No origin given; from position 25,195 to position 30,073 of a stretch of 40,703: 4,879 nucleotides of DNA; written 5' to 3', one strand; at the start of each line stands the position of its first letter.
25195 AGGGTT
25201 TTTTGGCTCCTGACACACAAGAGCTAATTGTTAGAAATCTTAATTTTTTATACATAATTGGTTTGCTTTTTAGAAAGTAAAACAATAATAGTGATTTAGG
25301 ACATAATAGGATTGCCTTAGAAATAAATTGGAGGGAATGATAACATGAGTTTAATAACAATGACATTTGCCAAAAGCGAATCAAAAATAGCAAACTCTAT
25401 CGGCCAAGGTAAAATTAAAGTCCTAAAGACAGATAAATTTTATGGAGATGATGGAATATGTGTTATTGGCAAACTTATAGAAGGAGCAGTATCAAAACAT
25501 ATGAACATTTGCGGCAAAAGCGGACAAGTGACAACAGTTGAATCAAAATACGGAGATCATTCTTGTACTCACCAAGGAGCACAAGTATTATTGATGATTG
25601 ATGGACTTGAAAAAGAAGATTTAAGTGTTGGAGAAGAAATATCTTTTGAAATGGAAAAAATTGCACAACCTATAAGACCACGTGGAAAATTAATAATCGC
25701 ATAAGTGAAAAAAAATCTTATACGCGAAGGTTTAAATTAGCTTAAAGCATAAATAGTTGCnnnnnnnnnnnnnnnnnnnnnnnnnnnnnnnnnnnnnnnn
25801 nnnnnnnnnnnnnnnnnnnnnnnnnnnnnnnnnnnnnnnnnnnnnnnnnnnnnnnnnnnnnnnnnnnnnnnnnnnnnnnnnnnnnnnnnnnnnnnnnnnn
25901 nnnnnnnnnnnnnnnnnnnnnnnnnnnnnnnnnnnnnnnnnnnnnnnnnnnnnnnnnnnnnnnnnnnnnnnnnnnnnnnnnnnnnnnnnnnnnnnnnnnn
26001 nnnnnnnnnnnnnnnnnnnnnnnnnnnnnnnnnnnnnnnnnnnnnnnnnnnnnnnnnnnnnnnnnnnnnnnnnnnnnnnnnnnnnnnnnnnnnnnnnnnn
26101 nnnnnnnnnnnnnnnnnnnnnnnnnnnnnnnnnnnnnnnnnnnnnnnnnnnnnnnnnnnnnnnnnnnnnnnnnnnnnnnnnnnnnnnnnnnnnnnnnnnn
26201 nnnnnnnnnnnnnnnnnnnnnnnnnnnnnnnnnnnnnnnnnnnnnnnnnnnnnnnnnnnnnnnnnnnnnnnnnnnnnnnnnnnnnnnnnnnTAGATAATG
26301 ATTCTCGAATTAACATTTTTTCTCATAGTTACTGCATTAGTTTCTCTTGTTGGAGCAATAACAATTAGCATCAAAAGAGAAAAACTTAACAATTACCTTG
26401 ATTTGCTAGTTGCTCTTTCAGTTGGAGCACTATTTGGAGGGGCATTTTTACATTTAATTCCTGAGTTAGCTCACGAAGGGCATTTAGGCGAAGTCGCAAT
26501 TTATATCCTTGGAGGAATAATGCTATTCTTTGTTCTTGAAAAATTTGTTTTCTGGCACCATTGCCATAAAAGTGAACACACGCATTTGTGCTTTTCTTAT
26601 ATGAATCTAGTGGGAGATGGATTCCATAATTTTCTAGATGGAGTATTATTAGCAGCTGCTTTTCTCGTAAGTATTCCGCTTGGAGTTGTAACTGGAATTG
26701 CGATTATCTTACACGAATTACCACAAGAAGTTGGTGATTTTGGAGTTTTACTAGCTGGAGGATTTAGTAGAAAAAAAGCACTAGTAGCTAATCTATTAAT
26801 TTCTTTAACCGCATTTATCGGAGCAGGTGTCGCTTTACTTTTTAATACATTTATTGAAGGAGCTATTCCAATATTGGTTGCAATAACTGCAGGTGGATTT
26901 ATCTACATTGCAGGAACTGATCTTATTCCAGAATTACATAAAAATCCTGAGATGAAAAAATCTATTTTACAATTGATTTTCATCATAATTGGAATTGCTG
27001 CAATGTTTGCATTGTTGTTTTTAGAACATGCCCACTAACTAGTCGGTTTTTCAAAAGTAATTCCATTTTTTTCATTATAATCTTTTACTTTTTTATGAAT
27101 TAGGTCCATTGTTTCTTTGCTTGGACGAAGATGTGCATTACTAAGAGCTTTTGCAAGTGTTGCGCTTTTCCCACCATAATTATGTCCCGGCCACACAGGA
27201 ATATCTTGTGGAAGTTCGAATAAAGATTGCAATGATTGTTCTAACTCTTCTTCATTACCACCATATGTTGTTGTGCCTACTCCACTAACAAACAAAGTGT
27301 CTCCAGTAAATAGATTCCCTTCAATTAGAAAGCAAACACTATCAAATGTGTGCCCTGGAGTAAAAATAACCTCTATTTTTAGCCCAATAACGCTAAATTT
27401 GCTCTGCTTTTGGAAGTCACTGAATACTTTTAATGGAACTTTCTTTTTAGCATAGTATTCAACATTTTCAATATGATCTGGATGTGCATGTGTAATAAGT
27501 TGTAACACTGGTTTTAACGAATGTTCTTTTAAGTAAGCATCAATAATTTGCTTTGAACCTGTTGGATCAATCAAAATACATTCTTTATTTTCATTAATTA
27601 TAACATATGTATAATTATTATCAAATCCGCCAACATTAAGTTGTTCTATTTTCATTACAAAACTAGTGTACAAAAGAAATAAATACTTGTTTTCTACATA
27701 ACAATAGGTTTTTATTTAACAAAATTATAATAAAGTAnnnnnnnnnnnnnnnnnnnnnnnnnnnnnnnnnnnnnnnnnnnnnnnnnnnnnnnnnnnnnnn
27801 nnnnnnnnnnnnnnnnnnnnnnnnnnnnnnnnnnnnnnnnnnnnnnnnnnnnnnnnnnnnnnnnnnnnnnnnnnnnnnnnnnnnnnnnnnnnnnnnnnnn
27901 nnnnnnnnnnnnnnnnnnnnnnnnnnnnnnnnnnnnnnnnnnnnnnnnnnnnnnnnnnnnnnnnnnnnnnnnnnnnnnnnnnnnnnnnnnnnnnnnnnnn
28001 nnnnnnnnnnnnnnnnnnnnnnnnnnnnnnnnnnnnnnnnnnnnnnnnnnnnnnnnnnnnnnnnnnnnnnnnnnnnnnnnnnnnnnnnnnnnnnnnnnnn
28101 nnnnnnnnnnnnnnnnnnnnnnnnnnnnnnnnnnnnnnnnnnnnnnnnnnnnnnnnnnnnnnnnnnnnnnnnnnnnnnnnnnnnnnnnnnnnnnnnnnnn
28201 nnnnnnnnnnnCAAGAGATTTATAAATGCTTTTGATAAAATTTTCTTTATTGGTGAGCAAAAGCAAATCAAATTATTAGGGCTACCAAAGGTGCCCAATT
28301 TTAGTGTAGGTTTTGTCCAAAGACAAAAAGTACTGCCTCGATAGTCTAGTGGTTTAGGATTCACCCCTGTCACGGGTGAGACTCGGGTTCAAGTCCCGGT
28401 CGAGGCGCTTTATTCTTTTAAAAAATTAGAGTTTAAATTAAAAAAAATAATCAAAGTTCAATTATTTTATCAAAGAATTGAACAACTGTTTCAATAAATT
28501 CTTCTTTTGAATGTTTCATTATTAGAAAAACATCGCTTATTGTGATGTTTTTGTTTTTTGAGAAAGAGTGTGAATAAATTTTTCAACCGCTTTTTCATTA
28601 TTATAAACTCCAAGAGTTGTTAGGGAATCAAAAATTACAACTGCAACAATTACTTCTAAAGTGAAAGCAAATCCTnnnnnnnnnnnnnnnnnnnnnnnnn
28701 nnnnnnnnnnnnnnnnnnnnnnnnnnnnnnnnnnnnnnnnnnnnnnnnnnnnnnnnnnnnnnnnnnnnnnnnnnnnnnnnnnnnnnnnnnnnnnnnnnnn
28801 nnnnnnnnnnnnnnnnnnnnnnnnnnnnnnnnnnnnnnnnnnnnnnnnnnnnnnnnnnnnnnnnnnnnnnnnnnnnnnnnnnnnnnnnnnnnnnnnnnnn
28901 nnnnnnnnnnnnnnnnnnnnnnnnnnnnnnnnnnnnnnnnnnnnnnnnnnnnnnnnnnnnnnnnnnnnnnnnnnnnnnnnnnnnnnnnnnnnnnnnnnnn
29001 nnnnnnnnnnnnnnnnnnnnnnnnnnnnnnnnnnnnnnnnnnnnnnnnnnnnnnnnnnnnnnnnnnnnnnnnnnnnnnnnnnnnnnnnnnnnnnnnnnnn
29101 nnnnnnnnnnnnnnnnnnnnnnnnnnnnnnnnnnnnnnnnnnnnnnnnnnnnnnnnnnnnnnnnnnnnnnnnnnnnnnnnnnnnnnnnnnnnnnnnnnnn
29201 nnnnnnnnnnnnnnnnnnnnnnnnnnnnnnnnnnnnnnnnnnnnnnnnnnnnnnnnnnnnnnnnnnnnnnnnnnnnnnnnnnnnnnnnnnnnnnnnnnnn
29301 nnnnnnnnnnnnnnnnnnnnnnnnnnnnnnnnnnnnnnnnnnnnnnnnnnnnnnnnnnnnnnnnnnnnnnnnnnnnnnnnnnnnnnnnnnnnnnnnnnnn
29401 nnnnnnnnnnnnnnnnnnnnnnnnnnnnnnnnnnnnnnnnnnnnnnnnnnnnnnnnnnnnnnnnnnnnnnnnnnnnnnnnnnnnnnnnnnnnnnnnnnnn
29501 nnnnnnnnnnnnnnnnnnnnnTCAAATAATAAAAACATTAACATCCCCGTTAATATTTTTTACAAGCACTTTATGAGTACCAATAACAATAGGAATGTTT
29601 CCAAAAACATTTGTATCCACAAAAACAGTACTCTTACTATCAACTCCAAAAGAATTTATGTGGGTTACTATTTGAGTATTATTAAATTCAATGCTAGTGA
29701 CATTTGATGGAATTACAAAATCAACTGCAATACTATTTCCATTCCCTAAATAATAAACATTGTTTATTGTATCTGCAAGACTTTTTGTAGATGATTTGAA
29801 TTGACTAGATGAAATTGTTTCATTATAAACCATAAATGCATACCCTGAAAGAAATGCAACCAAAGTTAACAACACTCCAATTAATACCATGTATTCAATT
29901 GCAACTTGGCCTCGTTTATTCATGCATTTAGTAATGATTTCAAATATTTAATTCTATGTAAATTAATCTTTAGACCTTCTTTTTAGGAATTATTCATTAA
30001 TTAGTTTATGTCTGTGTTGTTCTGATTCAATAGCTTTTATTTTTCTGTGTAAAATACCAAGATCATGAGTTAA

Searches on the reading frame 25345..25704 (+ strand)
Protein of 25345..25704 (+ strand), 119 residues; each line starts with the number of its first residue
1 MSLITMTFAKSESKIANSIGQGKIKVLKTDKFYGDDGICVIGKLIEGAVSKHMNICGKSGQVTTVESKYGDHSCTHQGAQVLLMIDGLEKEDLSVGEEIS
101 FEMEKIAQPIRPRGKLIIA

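Call 13: search_protein_families(library=pfam, max_evalue=0.01, proteins=[window:25345-25704:+])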
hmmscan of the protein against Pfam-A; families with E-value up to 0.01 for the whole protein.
window:25345-25704:+ (119 aa): 0 families

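Call 25: find_encoding_contigs(protein=window:25345-25704:+, flank=10000, max_places=10)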
Protein window:25345-25704:+ (119 aa): 12 contigs read that carry it; 8 places shown.
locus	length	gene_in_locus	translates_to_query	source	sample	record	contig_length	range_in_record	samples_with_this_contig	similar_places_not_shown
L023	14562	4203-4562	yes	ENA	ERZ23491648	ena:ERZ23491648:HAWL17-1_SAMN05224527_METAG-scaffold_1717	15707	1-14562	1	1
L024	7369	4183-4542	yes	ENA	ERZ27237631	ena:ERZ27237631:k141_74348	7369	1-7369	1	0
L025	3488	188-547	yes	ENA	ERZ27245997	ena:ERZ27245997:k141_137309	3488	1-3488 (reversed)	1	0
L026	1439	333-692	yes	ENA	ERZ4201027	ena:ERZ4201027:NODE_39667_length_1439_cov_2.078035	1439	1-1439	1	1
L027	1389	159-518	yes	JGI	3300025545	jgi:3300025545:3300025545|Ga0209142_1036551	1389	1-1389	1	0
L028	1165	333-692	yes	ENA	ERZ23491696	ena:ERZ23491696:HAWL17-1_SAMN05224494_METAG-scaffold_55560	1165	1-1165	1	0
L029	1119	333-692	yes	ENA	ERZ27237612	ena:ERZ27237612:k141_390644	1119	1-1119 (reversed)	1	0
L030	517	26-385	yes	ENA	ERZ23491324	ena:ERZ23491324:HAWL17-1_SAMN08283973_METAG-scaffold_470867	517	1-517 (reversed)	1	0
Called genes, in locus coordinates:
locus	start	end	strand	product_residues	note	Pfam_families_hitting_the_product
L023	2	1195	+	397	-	?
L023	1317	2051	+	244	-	-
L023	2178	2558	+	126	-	-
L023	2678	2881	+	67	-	PF26688:RHH_12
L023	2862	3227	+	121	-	PF02452:PemK_toxin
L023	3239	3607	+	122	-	-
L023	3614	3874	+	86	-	-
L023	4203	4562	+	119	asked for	-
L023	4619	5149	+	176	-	-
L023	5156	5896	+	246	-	PF02535:Zip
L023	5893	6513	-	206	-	PF00753:Lactamase_B (weak)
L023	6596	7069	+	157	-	-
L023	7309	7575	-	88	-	PF24336:DUF7504 (weak)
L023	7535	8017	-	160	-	-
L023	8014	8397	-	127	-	-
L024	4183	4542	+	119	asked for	-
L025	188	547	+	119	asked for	-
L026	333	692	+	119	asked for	-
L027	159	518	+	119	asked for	-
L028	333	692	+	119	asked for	-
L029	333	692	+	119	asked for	-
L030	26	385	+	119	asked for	-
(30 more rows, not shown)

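Call 53: search_protein_families(library=ncbifam, max_evalue=0.001, proteins=[window:25345-25704:+])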
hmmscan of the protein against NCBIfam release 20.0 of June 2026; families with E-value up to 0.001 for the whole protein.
window:25345-25704:+ (119 aa): 0 families

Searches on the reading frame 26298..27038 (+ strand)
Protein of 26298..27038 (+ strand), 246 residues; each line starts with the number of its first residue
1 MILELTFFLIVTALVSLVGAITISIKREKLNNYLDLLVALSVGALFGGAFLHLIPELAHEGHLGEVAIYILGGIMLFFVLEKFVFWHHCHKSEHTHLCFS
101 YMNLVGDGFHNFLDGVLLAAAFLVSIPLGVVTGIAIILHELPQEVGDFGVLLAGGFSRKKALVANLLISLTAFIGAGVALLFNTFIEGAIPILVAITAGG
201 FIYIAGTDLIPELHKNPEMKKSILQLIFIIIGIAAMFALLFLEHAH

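Call 14: search_protein_families(library=pfam, max_evalue=0.001, proteins=[window:26298-27038:+])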
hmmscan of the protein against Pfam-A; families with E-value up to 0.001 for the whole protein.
window:26298-27038:+ (246 aa): 1 family
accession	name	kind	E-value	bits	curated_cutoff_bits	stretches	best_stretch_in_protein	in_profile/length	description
PF02535.28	Zip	-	4.9e-43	148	35.1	2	92-239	170-322/323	ZIP Zinc transporter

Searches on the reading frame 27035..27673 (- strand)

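Call 14: search_protein_families(library=pfam, max_evalue=0.001, proteins=[window:27035-27673:-])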
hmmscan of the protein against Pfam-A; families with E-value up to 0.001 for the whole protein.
window:27035-27673:- (212 aa): 1 family
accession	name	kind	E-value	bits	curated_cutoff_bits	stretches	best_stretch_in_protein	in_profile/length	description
PF00753.33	Lactamase_B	-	4.1e-16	59.9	22.7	2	85-164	109-196/196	Metallo-beta-lactamase superfamily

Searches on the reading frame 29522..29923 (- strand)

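Call 15: search_protein_families(library=pfam, max_evalue=0.001, proteins=[window:29522-29923:-])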
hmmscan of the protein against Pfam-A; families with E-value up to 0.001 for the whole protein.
window:29522-29923:- (133 aa): 1 family
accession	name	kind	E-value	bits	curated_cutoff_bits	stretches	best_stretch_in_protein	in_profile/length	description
PF04021.17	Class_IIIsignal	-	9e-06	25.9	23.7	1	3-26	1-24/27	Class III signal peptide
